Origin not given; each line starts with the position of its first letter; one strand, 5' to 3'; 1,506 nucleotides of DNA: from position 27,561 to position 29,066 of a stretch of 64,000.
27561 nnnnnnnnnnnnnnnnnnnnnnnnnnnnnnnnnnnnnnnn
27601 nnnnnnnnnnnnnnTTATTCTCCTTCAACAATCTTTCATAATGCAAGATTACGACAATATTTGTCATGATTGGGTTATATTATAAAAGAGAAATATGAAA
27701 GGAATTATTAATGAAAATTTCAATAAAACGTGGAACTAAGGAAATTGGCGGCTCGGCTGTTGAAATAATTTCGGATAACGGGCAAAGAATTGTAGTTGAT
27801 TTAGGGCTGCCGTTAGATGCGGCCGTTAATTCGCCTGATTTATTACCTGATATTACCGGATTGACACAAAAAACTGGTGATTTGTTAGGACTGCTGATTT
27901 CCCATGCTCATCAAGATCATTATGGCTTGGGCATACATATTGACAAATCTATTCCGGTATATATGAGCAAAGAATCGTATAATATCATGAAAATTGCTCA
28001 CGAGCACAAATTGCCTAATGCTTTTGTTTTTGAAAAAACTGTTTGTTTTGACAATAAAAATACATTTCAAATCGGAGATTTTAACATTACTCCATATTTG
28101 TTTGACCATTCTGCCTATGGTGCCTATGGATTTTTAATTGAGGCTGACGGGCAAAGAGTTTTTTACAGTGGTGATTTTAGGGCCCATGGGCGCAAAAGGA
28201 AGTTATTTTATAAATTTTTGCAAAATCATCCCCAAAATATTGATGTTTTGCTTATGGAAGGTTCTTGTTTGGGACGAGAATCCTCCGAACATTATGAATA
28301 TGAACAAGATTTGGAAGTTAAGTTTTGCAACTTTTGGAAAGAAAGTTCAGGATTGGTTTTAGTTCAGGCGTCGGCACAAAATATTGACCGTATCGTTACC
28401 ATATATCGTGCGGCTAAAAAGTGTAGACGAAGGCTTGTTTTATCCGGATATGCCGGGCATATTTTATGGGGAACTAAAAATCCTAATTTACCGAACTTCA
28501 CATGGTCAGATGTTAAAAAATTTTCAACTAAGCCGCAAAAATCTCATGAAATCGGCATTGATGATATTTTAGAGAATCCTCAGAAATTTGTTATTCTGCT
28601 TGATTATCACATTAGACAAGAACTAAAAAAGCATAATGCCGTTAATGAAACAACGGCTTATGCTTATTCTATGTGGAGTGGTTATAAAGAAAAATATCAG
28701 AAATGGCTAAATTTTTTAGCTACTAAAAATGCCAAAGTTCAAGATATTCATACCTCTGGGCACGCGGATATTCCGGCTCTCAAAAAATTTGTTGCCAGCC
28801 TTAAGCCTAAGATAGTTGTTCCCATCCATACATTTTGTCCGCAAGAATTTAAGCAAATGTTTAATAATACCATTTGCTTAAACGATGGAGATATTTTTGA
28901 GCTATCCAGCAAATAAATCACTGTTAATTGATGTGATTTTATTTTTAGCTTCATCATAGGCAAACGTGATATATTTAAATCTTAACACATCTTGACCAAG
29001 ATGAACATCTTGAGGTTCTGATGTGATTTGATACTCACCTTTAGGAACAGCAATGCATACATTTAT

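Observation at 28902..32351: XRE regulator / double-AAA+ ATPase / PD-(D/E)xK protein cassette that matches no defence system I can name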

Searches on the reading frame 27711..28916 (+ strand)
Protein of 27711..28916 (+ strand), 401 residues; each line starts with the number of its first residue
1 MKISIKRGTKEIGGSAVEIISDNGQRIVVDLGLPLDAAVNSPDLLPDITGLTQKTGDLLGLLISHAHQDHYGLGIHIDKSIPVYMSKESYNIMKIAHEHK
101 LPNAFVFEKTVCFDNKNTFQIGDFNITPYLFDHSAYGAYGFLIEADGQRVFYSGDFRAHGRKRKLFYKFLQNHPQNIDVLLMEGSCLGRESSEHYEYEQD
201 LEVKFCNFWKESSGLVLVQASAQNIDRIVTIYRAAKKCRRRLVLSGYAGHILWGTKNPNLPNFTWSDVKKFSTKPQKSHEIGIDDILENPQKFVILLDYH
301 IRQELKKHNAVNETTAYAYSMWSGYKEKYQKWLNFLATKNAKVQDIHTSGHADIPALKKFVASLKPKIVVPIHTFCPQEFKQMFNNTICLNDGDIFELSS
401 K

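Call 3: search_protein_families(library=padloc, proteins=[window:27711-28916:+], max_evalue=0.01)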
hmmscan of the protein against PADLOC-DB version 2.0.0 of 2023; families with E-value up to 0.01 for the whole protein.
window:27711-28916:+ (401 aa): 0 families

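Call 4: search_protein_families(library=pfam, proteins=[window:27711-28916:+], max_evalue=0.01)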
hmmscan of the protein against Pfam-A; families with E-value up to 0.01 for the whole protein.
window:27711-28916:+ (401 aa): 5 families
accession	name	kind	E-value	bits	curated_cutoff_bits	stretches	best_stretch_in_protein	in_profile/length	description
PF12706.13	Lactamase_B_2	-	4.5e-11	43.1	27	1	55-191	28-171/200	Beta-lactamase superfamily domain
PF07521.17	RMMBL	-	3e-08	34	21.6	1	340-374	5-40/63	Zn-dependent metallo-hydrolase RNA specificity domain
PF13483.12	Lactamase_B_3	-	2.8e-06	27.9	24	1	14-159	7-114/160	Beta-lactamase superfamily domain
PF00753.33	Lactamase_B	-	4.6e-05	23.9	22.7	1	20-158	11-152/196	Metallo-beta-lactamase superfamily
PF16257.11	UxaE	-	0.002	17.3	27.1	1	301-382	311-389/475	tagaturonate epimerase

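Call 5: search_protein_families(library=ncbifam, proteins=[window:27711-28916:+], max_evalue=0.01)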
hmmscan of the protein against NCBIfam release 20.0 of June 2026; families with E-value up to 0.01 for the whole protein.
window:27711-28916:+ (401 aa): 7 families
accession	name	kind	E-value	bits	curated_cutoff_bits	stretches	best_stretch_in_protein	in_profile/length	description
TIGR00649.1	MG423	subfamily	4.4e-19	68.3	400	2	8-246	8-251/546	RNase J family beta-CASP ribonuclease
NF047419.1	RNase_J1_RnjA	exception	4.1e-18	65.4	820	2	8-246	9-249/549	ribonuclease J1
TIGR03675.1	arCOG00543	equivalog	5.8e-08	31.4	580.2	1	3-103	177-277/631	beta-CASP ribonuclease aCPSF1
TIGR03307.1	PhnP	equivalog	1.1e-07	31.5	272.25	1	54-186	63-188/249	phosphonate metabolism protein PhnP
NF012229.1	bla_class_B_core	domain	9.6e-05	22.6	100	1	9-127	10-121/139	metallo-beta-lactamase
NF040470.1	blaEAM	exception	0.0017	17.4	660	1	12-77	79-139/318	EAM family subclass B3 metallo-beta-lactamase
NF045584.1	cas14_MBL_CASP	equivalog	0.0035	15.7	800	0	106-193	120-201/612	type VII CRISPR-associated protein Cas14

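Call 41: search_solved_structures(query=window:27711-28916:+, max_evalue=0.01, show_alignments=1)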
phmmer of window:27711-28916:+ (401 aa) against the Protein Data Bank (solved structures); distinct sequences matched with E-value up to 0.01: 22.
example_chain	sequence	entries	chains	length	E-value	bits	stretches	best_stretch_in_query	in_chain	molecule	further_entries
2az4_A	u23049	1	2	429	5.6e-21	78.2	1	48-392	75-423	hypothetical protein EF2904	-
7pcr_A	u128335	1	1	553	5.6e-16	61.7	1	2-374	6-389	Ribonuclease J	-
8cgl_A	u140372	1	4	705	1.2e-15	60.6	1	2-374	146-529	Ribonuclease J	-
6k6s_A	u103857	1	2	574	1.4e-13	53.8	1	20-374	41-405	Ribonuclease J 1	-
3zq4_A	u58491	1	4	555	6.7e-11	45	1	11-374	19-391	RIBONUCLEASE J 1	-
5a0t_A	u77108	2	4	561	3.1e-10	42.8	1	8-373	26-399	RIBONUCLEASE J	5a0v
7wnt_A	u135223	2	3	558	8.1e-06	28.3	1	5-245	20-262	Ribonuclease J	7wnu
6k6w_A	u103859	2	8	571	3.2e-05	26.3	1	19-245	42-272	Ribonuclease J 2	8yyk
2i7t_A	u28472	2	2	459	3.8e-05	26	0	10-208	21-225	Cleavage and polyadenylation specificity factor 73 kDa subunit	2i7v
8yyj_A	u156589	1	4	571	4.2e-05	25.9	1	19-245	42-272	Ribonuclease J 2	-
6m8q_A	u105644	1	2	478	4.7e-05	25.7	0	10-208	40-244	Cleavage and polyadenylation specificity factor subunit 3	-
8t1q_A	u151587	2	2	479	4.8e-05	25.7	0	10-208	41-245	Cleavage and polyadenylation specificity factor subunit 3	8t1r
8yyi_A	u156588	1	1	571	0.0001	24.6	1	19-245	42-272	Ribonuclease J 2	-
6v4x_H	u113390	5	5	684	0.00021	23.6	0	10-208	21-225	Cleavage and polyadenylation specificity factor subunit 3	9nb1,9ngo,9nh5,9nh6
8yyh_A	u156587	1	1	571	0.00054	22.3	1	19-245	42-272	Ribonuclease J 2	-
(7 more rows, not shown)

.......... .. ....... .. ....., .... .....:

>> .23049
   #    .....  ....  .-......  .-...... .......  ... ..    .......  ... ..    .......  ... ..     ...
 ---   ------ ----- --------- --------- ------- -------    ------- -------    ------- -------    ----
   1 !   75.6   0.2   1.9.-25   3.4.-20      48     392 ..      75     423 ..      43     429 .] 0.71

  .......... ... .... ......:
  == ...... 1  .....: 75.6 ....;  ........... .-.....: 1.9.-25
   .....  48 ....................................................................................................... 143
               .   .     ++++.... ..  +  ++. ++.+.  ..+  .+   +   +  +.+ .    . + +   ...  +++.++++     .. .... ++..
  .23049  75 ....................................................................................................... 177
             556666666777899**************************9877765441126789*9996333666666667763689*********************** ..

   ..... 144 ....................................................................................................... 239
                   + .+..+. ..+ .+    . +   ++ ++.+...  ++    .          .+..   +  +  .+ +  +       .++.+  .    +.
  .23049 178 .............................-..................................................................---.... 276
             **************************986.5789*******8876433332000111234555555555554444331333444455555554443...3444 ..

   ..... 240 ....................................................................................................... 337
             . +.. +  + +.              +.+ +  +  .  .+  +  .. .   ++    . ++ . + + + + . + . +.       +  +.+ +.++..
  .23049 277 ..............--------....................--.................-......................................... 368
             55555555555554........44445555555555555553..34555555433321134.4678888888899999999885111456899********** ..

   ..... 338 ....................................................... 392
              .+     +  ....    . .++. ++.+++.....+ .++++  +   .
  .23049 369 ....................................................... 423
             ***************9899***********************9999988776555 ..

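Call 99: search_protein_families(library=phrogs, proteins=[window:27711-28916:+], max_evalue=0.001)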
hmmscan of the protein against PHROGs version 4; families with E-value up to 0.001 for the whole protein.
window:27711-28916:+ (401 aa): 1 family
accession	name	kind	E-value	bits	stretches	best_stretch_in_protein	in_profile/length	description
phrog_392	-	other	2.3e-17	64.5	1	20-157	22-151/348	metal-dependent hydrolase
